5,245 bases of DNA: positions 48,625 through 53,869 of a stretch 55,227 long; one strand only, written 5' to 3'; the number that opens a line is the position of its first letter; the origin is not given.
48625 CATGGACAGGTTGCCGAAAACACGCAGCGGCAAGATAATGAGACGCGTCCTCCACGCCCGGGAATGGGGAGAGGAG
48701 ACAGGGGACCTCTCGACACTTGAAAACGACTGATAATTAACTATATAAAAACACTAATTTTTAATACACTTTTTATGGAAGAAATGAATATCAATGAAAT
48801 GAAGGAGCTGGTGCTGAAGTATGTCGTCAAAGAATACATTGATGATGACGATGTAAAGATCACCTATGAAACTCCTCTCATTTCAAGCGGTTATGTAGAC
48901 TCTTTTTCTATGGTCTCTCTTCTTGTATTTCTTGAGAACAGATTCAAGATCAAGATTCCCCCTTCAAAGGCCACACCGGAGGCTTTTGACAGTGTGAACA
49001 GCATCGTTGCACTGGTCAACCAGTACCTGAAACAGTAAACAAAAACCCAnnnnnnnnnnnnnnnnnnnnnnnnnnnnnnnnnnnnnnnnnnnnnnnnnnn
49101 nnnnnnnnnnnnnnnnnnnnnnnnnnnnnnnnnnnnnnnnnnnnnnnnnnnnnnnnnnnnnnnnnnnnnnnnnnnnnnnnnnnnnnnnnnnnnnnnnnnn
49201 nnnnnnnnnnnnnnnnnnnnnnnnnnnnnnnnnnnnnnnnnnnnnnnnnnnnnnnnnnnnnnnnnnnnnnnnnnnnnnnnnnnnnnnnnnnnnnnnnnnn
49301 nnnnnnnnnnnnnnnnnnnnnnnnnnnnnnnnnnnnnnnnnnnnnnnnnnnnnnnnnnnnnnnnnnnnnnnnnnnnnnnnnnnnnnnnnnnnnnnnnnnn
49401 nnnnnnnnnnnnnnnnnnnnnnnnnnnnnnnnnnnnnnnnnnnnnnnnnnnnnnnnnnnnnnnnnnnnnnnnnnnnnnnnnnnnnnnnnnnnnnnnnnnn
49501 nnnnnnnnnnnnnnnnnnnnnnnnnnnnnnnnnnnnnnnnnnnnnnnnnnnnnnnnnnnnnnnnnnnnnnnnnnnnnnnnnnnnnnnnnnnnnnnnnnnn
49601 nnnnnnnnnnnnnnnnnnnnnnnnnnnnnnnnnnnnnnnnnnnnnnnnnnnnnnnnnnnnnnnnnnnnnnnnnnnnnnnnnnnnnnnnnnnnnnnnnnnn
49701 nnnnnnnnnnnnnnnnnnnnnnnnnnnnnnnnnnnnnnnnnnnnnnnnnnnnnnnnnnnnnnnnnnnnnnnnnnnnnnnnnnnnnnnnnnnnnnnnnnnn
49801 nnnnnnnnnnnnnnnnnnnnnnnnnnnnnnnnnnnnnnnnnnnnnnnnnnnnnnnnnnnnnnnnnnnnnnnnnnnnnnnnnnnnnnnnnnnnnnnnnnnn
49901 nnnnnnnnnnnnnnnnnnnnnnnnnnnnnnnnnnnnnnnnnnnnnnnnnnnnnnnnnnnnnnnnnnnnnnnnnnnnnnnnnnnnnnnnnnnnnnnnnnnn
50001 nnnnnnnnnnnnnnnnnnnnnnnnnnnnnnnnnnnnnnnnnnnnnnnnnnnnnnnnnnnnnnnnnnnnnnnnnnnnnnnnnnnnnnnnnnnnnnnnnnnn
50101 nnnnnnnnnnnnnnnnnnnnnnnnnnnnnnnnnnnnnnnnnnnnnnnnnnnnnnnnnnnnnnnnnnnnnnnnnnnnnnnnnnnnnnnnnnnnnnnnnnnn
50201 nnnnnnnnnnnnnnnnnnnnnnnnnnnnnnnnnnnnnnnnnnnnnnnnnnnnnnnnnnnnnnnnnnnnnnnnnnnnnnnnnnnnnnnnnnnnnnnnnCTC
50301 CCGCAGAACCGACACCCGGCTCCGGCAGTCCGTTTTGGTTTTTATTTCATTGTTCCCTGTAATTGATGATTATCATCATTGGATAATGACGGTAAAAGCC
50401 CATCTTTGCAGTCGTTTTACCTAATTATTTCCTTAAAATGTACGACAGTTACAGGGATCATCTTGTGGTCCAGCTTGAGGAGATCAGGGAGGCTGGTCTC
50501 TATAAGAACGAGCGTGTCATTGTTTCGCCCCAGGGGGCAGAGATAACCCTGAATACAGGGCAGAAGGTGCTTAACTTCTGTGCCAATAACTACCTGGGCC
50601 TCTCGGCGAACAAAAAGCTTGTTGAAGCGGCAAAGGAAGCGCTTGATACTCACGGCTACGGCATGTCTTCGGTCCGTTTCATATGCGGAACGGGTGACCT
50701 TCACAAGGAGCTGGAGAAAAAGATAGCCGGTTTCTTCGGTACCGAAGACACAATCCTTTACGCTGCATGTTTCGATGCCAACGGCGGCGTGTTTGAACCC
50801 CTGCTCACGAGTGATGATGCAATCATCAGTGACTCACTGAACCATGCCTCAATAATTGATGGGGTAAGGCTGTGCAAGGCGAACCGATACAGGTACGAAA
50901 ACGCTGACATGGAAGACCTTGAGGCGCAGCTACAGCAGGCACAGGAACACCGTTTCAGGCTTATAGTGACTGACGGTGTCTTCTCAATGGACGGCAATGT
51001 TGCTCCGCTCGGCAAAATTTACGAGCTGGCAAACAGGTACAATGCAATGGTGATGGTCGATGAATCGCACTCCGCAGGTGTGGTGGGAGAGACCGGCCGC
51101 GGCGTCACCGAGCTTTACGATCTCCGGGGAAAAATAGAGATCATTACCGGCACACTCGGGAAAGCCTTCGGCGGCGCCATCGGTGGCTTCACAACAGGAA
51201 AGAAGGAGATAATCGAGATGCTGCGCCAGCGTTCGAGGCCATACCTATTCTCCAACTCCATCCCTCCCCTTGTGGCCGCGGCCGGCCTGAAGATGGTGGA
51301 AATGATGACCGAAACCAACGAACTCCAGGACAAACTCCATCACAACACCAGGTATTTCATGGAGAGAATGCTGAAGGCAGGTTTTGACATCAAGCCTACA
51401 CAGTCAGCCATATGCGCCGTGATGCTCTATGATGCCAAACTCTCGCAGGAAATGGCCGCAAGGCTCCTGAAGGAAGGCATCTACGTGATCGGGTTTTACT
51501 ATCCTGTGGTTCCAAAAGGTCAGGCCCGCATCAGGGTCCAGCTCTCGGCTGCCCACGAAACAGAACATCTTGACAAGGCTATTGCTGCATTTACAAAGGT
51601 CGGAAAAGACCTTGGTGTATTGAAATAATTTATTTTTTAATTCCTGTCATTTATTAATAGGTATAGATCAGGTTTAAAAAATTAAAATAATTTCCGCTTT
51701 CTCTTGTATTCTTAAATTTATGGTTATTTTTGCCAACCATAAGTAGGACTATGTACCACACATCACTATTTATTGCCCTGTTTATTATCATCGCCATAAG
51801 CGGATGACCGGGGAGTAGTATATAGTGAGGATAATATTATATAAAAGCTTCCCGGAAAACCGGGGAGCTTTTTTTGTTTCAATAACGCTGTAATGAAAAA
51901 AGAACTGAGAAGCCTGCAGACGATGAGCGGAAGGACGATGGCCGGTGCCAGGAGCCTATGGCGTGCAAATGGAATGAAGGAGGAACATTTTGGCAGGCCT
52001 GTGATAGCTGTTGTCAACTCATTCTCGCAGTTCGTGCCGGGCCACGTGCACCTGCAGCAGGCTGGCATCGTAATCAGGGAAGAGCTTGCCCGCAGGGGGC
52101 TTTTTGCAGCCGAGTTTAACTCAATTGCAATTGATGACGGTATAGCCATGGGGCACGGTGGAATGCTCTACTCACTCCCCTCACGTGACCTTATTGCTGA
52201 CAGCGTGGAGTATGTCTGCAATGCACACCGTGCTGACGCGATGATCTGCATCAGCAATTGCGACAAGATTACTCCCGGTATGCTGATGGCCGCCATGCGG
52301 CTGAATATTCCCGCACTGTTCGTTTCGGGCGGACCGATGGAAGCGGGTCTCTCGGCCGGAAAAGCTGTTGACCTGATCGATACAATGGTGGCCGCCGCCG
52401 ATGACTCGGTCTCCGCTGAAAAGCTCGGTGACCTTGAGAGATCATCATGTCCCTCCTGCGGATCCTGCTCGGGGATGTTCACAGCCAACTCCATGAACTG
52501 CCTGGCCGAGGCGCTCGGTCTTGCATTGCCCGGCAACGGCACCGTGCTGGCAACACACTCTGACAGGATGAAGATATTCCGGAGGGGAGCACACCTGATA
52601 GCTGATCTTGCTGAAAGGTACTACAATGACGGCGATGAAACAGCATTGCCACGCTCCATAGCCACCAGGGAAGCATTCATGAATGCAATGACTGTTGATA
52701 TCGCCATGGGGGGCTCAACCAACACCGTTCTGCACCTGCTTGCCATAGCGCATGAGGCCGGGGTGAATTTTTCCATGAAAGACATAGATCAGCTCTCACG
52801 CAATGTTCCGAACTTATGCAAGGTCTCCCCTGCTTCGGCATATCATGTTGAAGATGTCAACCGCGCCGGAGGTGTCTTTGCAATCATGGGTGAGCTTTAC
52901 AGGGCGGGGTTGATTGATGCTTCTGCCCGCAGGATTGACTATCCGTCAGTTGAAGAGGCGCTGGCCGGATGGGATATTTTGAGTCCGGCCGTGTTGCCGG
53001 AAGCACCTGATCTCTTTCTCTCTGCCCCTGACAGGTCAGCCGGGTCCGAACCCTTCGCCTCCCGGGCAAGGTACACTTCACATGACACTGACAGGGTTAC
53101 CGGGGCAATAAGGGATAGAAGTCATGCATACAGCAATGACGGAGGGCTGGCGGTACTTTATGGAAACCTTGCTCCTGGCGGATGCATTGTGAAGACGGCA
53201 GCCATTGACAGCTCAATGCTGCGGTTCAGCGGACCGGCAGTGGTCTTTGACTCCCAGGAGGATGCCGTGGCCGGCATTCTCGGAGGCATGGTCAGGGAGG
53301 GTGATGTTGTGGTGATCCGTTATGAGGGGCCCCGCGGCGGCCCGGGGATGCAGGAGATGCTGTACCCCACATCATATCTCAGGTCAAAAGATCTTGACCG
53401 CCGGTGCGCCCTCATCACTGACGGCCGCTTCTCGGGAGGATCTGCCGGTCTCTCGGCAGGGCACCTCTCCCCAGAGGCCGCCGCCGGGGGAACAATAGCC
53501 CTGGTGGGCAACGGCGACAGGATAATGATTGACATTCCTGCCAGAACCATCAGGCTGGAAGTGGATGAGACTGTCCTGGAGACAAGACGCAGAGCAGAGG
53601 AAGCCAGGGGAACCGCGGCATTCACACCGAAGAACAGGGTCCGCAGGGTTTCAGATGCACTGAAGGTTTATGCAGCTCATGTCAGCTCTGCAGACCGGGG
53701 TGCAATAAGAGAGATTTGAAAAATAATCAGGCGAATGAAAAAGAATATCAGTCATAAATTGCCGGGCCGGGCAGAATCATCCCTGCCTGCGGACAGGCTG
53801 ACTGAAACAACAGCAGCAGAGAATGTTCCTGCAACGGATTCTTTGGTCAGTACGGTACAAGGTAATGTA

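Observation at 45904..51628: tdh and kbl separated by an AcsA-type adenylase, a DltC-like carrier protein and a second Kbl-type oxoamine synthase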

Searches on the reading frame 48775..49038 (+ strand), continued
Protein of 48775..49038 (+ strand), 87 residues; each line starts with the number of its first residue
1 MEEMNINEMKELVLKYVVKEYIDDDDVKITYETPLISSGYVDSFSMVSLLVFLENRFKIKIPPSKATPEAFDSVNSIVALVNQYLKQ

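Call 54: search_protein_families(library=ncbifam, proteins=[L074:1400-1774:+, L052:3450-4385:-, L052:4510-5982:-], max_evalue=0.001)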
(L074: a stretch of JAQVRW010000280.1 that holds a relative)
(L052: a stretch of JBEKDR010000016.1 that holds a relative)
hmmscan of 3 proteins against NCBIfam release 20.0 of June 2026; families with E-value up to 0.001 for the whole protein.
L074:1400-1774:+ (124 aa): 12 families
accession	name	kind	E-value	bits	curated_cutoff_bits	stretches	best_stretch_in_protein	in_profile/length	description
NF011250.0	PRK14656.1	equivalog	4.9e-41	139.7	175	1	1-123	1-124/126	holo-[acyl-carrier-protein] synthase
NF011254.0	PRK14660.1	equivalog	5.8e-35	120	195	1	1-123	1-124/125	holo-[acyl-carrier-protein] synthase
NF011251.0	PRK14657.1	equivalog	9e-30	103.2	165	1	1-123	1-122/123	holo-[acyl-carrier-protein] synthase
NF000832.0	PRK00070.3-2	equivalog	1.3e-29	102.9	107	1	1-123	1-115/116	holo-ACP synthase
TIGR00556.1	pantethn_trn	domain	2e-28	99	45.35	1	2-123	2-126/128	phosphopantetheine--protein transferase domain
TIGR00516.1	acpS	equivalog_domain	4.3e-28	98.1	59.8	1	1-123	1-121/125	holo-ACP synthase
NF000831.0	PRK00070.3-1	equivalog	3.4e-20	72.3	124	1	2-123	3-128/130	holo-ACP synthase AcpS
NF011253.0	PRK14659.1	equivalog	8e-20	71.7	156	1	1-123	1-120/123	holo-[acyl-carrier-protein] synthase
NF011256.0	PRK14662.1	equivalog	3e-19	69.6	150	1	1-124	1-119/123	4'-phosphopantetheinyl transferase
NF011257.0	PRK14663.1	equivalog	1e-17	64.2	186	1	5-120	3-117/123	holo-[acyl-carrier-protein] synthase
NF011255.0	PRK14661.1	equivalog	3.2e-12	46.7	209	1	1-123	1-108/169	holo-[acyl-carrier-protein] synthase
NF000835.0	PRK00070.4-1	equivalog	7.7e-06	26.2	128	1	1-82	1-84/115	holo-ACP synthase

L052:3450-4385:- (311 aa): 0 families

L052:4510-5982:- (490 aa): 1 family
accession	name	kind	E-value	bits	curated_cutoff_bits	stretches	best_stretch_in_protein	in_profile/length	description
TIGR04091.1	LTA_dltB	equivalog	6.8e-44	150.6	375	1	4-401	4-376/380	D-alanyl-lipoteichoic acid biosynthesis protein DltB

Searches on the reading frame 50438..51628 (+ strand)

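Call 3: search_protein_families(library=pfam, proteins=[window:50438-51628:+])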
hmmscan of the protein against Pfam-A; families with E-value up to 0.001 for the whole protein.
window:50438-51628:+ (396 aa): 3 families
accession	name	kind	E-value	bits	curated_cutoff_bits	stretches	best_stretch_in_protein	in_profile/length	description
PF00155.27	Aminotran_1_2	-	1.1e-66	225.9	19.7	1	43-384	2-360/361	Aminotransferase class I and II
PF00266.25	Aminotran_5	-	0.0001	21.8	21.5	1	87-213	43-180/371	Aminotransferase class-V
PF00464.25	SHMT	-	0.00012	21.3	27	1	149-318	145-323/399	Serine hydroxymethyltransferase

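Call 4: search_protein_families(library=ncbifam, proteins=[window:50438-51628:+], max_evalue=0.01)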
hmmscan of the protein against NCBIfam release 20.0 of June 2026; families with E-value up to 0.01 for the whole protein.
window:50438-51628:+ (396 aa): 21 families
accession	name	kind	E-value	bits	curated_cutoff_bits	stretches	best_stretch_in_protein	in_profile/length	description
TIGR01822.1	2am3keto_CoA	equivalog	2.3e-204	678.7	493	1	6-395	2-393/393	glycine C-acetyltransferase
NF005394.0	PRK06939.1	equivalog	1.3e-191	636.6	460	1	1-394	1-396/397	glycine C-acetyltransferase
TIGR01825.1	gly_Cac_T_rel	subfamily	1.7e-135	451.6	535.4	1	12-395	4-385/385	BioF/Kbl family PLP-dependent acyltransferase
TIGR00858.1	bioF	equivalog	3.8e-111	371.4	426.45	1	24-385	4-364/365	8-amino-7-oxononanoate synthase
NF047600.1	SerpalmtaseCFB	equivalog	5.9e-105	351.2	640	1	13-393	15-393/395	serine palmitoyltransferase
NF047599.1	SerpalmtaseBetaP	equivalog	2.5e-92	309.6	500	1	34-392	35-393/394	serine palmitoyltransferase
TIGR01821.1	5aminolev_synth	equivalog_domain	5.8e-83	279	338.55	1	36-393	38-398/402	5-aminolevulinate synthase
NF047603.1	SerpalmtaseAlphaP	equivalog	1.3e-74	251.3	670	1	36-395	39-399/399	serine palmitoyltransferase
NF005526.0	PRK07179.1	equivalog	2.2e-55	187.9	428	1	40-388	52-395/407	alpha-hydroxyketone-type quorum-sensing autoinducer synthase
NF005697.0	PRK07505.1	subfamily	2.7e-53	181.1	342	1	31-389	37-399/405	hypothetical protein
NF004608.1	PRK05937.1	equivalog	8.8e-31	107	399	1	43-383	3-340/366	8-amino-7-oxononanoate synthase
NF000586.1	PRK00011.1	subfamily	6.9e-14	51.4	335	1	113-346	89-327/404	serine hydroxymethyltransferase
NF010094.0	PRK13580.1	equivalog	3e-08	32.7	735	1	156-319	206-365/496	glycine hydroxymethyltransferase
NF041364.1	GntC_guanitoxin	equivalog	2.7e-07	29.8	415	1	191-383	156-351/356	guanitoxin biosynthesis PLP-dependent (S)-gamma-hydroxy-L-arginine cyclodehydratase GntC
TIGR01141.1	hisC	equivalog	3.6e-07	29.4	276.55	1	162-378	133-342/349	histidinol-phosphate transaminase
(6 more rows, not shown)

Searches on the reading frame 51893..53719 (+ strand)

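Call 50: search_protein_families(library=pfam, proteins=[window:51893-53719:+], max_evalue=0.0001)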
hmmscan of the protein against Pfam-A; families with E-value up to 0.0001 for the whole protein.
window:51893-53719:+ (608 aa): 2 families
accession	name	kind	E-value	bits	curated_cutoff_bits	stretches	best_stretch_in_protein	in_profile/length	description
PF00920.27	ILVD_EDD_N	-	6.9e-122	407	27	1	35-355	1-315/316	Dihydroxy-acid/6-phosphogluconate dehydratase N-terminal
PF24877.1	ILV_EDD_C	-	1.9e-71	239.9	27.7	1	406-604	3-191/191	Dihydroxy-acid/6-phosphogluconate dehydratase C-terminal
